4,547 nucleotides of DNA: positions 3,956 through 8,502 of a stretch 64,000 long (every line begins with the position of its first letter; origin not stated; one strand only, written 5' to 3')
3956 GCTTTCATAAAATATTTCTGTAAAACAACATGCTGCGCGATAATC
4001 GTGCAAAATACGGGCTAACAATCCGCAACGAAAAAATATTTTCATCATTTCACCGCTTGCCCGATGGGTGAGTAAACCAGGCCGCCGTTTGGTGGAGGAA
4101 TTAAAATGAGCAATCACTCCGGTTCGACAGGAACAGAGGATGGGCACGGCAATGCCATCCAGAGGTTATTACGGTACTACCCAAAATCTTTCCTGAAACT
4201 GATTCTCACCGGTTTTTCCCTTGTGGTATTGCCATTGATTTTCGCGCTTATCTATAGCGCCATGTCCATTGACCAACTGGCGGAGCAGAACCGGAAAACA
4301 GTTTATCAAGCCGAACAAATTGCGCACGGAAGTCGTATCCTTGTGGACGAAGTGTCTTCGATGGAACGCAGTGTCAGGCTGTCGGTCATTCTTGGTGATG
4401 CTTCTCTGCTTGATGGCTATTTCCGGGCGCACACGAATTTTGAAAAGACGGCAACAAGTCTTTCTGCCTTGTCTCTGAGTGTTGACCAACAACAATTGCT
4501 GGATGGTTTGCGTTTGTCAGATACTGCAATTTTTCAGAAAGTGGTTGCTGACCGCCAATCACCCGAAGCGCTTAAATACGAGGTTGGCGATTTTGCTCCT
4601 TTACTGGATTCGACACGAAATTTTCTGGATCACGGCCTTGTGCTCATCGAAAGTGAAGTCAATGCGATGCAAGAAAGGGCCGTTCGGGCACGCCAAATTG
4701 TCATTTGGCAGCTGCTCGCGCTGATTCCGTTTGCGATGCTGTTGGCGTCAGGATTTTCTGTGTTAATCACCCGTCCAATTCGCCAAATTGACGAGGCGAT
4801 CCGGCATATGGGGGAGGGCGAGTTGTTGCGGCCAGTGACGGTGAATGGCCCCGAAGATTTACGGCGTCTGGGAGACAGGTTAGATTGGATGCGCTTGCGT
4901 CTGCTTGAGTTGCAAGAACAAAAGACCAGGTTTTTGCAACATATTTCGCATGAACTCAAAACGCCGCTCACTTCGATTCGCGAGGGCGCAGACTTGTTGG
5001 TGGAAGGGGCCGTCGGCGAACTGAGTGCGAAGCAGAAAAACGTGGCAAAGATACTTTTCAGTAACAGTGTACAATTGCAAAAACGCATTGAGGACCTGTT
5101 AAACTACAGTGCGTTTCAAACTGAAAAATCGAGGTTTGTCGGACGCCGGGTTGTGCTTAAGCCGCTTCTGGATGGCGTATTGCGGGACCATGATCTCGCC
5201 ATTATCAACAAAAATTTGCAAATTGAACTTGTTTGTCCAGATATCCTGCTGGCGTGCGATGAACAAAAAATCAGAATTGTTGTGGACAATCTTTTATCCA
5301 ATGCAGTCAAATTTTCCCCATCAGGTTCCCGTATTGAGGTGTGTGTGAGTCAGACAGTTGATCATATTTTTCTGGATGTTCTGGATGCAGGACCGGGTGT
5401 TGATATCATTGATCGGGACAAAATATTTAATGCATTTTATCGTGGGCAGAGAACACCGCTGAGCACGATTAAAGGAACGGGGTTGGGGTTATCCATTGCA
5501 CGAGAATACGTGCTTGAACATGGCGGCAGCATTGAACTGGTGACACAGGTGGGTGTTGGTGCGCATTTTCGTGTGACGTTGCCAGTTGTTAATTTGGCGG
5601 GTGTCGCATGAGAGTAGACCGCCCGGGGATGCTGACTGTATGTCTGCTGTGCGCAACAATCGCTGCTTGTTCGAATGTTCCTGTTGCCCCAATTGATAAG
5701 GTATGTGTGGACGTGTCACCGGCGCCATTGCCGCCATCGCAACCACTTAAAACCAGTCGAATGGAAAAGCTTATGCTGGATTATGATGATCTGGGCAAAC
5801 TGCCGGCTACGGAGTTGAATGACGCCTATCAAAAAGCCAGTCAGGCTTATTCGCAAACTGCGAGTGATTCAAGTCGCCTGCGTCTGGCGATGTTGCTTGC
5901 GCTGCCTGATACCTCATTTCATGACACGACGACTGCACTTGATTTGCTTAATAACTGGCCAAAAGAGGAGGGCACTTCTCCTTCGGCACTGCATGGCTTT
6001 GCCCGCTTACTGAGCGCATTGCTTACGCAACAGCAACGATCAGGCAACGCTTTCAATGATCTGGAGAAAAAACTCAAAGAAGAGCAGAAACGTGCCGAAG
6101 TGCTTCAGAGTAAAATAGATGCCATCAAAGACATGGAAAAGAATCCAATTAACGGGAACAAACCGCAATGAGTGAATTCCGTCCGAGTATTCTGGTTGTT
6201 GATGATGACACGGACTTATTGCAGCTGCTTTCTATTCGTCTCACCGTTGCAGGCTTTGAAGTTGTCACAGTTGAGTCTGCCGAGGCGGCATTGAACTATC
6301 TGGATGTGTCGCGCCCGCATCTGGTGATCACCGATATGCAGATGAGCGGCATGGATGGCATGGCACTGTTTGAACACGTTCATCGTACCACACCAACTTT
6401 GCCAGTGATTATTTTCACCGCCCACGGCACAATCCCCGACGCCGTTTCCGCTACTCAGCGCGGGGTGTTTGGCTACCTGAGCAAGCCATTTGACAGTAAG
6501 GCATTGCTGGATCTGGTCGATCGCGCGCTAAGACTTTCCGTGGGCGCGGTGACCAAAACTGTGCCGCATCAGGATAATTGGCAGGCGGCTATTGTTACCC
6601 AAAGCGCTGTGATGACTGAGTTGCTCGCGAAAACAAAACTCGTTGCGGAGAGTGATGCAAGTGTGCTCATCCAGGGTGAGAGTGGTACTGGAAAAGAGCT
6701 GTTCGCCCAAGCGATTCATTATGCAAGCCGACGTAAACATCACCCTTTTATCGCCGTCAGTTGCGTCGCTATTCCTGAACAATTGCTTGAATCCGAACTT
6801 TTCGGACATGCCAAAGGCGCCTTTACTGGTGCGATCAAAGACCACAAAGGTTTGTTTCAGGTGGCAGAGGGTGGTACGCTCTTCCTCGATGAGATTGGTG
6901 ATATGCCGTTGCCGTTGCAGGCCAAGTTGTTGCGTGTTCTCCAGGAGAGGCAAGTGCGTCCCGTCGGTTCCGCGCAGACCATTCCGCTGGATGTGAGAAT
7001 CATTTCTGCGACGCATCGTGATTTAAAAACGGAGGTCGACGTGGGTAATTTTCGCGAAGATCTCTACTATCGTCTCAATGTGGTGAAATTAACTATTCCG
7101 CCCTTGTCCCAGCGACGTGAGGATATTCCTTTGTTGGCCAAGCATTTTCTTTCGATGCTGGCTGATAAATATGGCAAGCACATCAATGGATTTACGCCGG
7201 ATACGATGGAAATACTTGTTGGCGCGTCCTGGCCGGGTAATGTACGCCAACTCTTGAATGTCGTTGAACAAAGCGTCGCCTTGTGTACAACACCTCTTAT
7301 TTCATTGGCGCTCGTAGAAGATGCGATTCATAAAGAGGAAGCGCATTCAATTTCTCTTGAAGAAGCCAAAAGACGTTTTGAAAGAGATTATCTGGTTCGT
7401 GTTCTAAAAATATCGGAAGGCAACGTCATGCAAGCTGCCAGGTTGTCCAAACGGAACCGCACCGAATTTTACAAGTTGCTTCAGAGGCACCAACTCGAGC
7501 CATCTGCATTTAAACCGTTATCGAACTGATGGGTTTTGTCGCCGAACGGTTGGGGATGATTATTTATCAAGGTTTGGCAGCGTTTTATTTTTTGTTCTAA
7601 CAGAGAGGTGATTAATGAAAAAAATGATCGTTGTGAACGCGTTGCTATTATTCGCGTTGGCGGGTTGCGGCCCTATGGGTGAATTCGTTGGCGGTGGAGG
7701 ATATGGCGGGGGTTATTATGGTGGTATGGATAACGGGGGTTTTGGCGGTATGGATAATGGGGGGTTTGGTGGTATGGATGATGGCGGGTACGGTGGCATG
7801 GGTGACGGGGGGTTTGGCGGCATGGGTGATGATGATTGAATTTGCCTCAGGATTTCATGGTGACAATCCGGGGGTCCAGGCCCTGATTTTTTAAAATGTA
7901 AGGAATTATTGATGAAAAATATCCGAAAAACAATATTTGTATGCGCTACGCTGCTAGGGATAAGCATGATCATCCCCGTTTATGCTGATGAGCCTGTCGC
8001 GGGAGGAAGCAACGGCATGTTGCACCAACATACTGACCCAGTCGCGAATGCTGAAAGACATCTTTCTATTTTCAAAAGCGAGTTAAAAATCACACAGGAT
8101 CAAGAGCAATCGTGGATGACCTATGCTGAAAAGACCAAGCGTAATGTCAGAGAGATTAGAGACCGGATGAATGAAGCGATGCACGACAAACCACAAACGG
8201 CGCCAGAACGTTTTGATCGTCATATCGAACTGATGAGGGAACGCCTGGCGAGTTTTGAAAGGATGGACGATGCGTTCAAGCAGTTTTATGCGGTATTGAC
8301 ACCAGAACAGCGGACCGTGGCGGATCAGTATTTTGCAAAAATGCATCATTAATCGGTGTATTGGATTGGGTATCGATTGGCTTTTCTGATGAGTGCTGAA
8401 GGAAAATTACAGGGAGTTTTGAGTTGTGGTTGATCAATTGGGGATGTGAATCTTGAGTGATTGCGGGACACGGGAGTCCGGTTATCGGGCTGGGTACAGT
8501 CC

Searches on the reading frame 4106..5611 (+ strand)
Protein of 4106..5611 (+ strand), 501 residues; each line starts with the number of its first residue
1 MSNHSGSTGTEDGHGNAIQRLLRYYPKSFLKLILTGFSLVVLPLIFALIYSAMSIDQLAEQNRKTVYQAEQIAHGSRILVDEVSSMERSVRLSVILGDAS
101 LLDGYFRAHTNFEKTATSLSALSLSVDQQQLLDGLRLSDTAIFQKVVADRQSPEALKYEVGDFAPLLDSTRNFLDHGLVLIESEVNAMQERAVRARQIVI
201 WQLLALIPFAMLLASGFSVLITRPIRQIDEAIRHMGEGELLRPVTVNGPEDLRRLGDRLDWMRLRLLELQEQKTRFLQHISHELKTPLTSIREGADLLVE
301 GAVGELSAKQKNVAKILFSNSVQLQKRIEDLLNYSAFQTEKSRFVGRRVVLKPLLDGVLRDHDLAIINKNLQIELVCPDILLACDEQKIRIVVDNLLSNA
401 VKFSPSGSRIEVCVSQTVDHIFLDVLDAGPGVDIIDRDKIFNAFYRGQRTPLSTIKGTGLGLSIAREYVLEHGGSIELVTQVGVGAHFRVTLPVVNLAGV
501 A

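Call 9: search_protein_families(library=pfam, proteins=[window:4106-5611:+], max_evalue=0.01)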
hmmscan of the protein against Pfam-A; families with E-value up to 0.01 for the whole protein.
window:4106-5611:+ (501 aa): 3 families
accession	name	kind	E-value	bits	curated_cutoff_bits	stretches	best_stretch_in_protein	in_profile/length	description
PF02518.31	HATPase_c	-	3.4e-24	85.9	26.4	1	385-494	2-109/111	Histidine kinase-, DNA gyrase B-, and HSP90-like ATPase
PF00512.31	HisKA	-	4.9e-14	52.6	26.9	1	272-337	1-63/66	His Kinase A (phospho-acceptor) domain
PF00672.30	HAMP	-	2e-06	28.4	25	1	221-267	6-52/53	HAMP domain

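Call 11: search_protein_families(library=ncbifam, proteins=[window:4106-5611:+], max_evalue=0.001)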
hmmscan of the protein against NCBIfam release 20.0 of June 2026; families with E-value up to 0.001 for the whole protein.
window:4106-5611:+ (501 aa): 81 families (the best 25 are shown)
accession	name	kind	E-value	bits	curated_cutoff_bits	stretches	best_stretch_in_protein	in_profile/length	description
NF033092.0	HK_WalK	equivalog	2.4e-49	168.4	725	2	270-494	369-594/594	cell wall metabolism sensor histidine kinase WalK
NF008312.0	PRK11100.1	equivalog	1.5e-45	155.9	356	1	177-493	162-473/477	two-component system sensor histidine kinase CreC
NF046044.1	PnpS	equivalog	1.7e-44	152.4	400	1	268-493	165-390/390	two-component system histidine kinase PnpS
NF040691.1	MtrAB_MtrB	equivalog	1.4e-42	146.4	450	1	187-495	178-493/507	MtrAB system histidine kinase MtrB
TIGR02966.1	phoR_proteo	equivalog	2.3e-39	135.3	334.2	1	266-492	107-333/333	phosphate regulon sensor histidine kinase PhoR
NF007007.0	PRK09470.1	equivalog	3.4e-35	121.9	486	1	196-495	171-460/463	envelope stress sensor histidine kinase CpxA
NF047465.1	hybrid_HK_LvrA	exception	7.2e-35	120.2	1200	1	261-495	190-423/819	hybrid histidine kinase/response regulator LvrA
NF045595.1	HK_scytonemin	equivalog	2.2e-33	115.5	865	1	268-495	410-636/637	scytonemin biosynthesis sensor histidine kinase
NF011874.0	PRK15347.1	equivalog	1.2e-32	112.9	852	1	270-496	395-616/921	two component system sensor kinase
TIGR02956.1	TMAO_torS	equivalog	1.6e-31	109.2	676.5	1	271-495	462-683/967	TMAO reductase system sensor histidine kinase/response regulator TorS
NF045900.1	HisKinCpxALeg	equivalog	1.8e-31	109.4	800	1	211-494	166-451/451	two-component system sensor histidine kinase CpxA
NF007898.0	PRK10604.1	equivalog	2.3e-31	109.4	478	1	223-495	162-424/433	two-component system sensor histidine kinase RstB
TIGR01386.1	cztS_silS_copS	subfamily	2.8e-31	109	292.55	1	176-493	143-457/457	heavy metal sensor histidine kinase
NF006800.0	PRK09303.1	equivalog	3.4e-31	108.6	342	1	266-496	144-379/383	histidine kinase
NF047874.1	MASE3_PAS_HK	subfamily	1.6e-30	106.5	560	1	268-496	393-627/655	MASE3 domain-containing sensor histidine kinase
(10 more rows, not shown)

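Call 14: find_related_loci(query=window:4106-5611:+, collection=genome_contigs, flank=10000)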
Query window:4106-5611:+ (501 aa) in genome_contigs; peptide patterns used: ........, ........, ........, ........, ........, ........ (x = any residue, [..] = any of these).
154 stretches matched a pattern; 33 encode a relative of the query (tblastn E <= 1e-3); 33 distinct loci.
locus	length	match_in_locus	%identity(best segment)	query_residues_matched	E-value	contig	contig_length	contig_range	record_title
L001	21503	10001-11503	95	1-501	0e+0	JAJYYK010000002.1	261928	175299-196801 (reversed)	MAG: Proteobacteria bacterium isolate FK4.bin111 NODE_26_length_261928_cov_5.067746, whole genome shotgun sequence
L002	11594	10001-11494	75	1-498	0e+0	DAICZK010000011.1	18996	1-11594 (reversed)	MAG TPA_asm: Sulfuriferula sp. isolate clean1817 NODE_11_length_18996_cov_3.646863, whole genome shotgun sequence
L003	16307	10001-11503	70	1-501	0e+0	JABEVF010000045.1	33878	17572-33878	MAG: Gallionella sp. isolate MAG 25 k99_627032, whole genome shotgun sequence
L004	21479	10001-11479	69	1-493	0e+0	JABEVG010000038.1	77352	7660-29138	MAG: Gallionella sp. isolate MAG 26 k99_933835, whole genome shotgun sequence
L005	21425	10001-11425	57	19-494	2e-170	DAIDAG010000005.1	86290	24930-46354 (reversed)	MAG TPA_asm: Sideroxydans sp. isolate clean1836 k141_29270, whole genome shotgun sequence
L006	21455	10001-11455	55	10-494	6e-169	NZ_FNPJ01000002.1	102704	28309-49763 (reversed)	Nitrosomonas sp. Nm33, whole genome shotgun sequence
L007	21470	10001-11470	54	5-494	1e-166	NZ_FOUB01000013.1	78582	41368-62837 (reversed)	Nitrosomonas communis strain Nm44, whole genome shotgun sequence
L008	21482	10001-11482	54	1-494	4e-166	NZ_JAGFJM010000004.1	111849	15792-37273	MAG: Nitrosomonas communis isolate mag.23 k127_242427, whole genome shotgun sequence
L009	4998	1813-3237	57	19-494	1e-168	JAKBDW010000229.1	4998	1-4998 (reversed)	MAG: Proteobacteria bacterium isolate BP6.bin131 NODE_38177_length_4998_cov_1.282899, whole genome shotgun sequence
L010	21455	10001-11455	54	10-494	4e-164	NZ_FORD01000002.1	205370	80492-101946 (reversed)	Nitrosomonas sp. Nm34, whole genome shotgun sequence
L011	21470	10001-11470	55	5-494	3e-167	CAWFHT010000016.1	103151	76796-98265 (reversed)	MAG: uncultured beta proteobacterium isolate MFD05674.bin.2.55 genome assembly, contig: contig_32297, whole genome shotg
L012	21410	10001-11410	41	25-494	4e-111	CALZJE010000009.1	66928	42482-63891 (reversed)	MAG: uncultured Ectothiorhodospiraceae bacterium isolate FO_M_Gamma_061.1 genome assembly, contig: scaffold_196, whole g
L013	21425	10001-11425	59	19-494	1e-170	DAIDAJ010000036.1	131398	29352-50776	MAG TPA_asm: Sideroxydans sp. isolate clean1839 k141_16090, whole genome shotgun sequence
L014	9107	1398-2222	28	223-497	9e-23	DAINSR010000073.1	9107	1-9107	MAG TPA_asm: Flavobacterium sp. isolate CTOTU46682 NODE_649_length_9107_cov_3.642952, whole genome shotgun sequence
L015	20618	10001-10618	29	268-474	6e-22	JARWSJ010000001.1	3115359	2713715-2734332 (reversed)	Chitinophagaceae bacterium 26-R-25 NODE_1_length_3115359_cov_186.088196, whole genome shotgun sequence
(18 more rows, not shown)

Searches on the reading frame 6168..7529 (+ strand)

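Call 9: search_protein_families(library=pfam, proteins=[window:6168-7529:+], max_evalue=0.01)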
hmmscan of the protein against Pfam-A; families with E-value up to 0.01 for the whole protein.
window:6168-7529:+ (453 aa): 6 families
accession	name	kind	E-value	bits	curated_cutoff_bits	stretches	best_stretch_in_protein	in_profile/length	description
PF00158.32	Sigma54_activat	-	1.4e-73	246.5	20.2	1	142-308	1-167/168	Sigma-54 interaction domain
PF00072.30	Response_reg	-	1e-28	100.1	30.2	1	8-117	1-110/111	Response regulator receiver domain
PF25601.1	AAA_lid_14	-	1.3e-23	83.1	27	1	315-394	2-81/87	AAA+ ATPase lid domain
PF14532.12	Sigma54_activ_2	-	2.7e-22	79.9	25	1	144-313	2-138/138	Sigma-54 interaction domain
PF07728.20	AAA_5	-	4.3e-07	30.5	22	1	166-283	2-122/139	AAA domain (dynein-related subfamily)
PF06490.17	FleQ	-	6.1e-07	30.2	22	1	8-120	2-106/108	Flagellar regulatory protein FleQ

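Call 11: search_protein_families(library=ncbifam, proteins=[window:6168-7529:+], max_evalue=0.001)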
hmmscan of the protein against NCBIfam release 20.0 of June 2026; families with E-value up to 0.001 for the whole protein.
window:6168-7529:+ (453 aa): 112 families (the best 25 are shown)
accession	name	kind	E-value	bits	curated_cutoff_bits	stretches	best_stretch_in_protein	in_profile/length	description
NF011695.0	PRK15115.1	equivalog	2.8e-186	619.6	763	1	7-449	8-444/445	two-component system response regulator GlrR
TIGR01818.1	ntrC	equivalog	1e-129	433.4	558.6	1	8-402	1-396/463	nitrogen regulation protein NR(I)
NF008469.0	PRK11361.1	equivalog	4.8e-126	421.2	714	1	7-445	6-458/461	acetoacetate metabolism transcriptional regulator AtoC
NF007689.0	PRK10365.1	equivalog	3.6e-116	388.6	760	1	7-426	7-427/441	sigma-54-dependent response regulator transcription factor ZraR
TIGR02915.1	PEP_resp_reg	equivalog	3e-114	382.3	502.6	1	8-443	1-444/445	PEP-CTERM-box response regulator transcription factor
NF008176.1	PRK10923.1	equivalog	9.1e-110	367.4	620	1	7-367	5-365/469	nitrogen regulation protein NR(I)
NF051870.1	NAssimRespRegNtrX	equivalog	1.1e-107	360.7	600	1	7-433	3-442/452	nitrogen assimilation response regulator NtrX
NF041552.1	TF_PrdR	equivalog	3.7e-106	355.7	795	1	139-438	266-573/577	sigma-54 dependent transcriptional regulator PrdR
NF041946.1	LuxO_transreg_Vib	equivalog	6.4e-101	338.4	800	1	11-400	2-393/463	quorum-sensing sigma-54 dependent transcriptional regulator LuxO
TIGR01817.1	nifA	equivalog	1.3e-99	334.4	528.85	1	135-382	191-437/534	nif-specific transcriptional activator NifA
NF038308.1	RNA_repair_RtcR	equivalog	4.8e-95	319.4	650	1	137-435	177-480/530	RNA repair transcriptional activator RtcR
NF003451.0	PRK05022.1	equivalog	5.5e-94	315.7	476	1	130-443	180-510/512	nitric oxide reductase transcriptional regulator NorR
NF049963.1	RespRegFlgRCampy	domain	1.4e-93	314.1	750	1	8-434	3-420/429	fla regulon two-component system response regulator FlgR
NF050807.1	TransRegFlbDCaul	equivalog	1.2e-88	298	750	1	28-393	23-367/454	sigma-54-dependent transcriptional regulator FlbD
NF011958.0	PRK15429.1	equivalog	1.6e-84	284.8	830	1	128-423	367-663/692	formate hydrogenlyase transcriptional activator FlhA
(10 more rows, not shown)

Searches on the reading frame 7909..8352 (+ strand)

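Call 9: search_protein_families(library=pfam, proteins=[window:7909-8352:+], max_evalue=0.01)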
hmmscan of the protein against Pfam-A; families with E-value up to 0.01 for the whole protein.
window:7909-8352:+ (147 aa): 1 family
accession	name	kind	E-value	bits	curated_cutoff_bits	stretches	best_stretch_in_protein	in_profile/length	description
PF07813.17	LTXXQ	-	5.9e-17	62.7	24.3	1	50-140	4-98/100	LTXXQ motif family protein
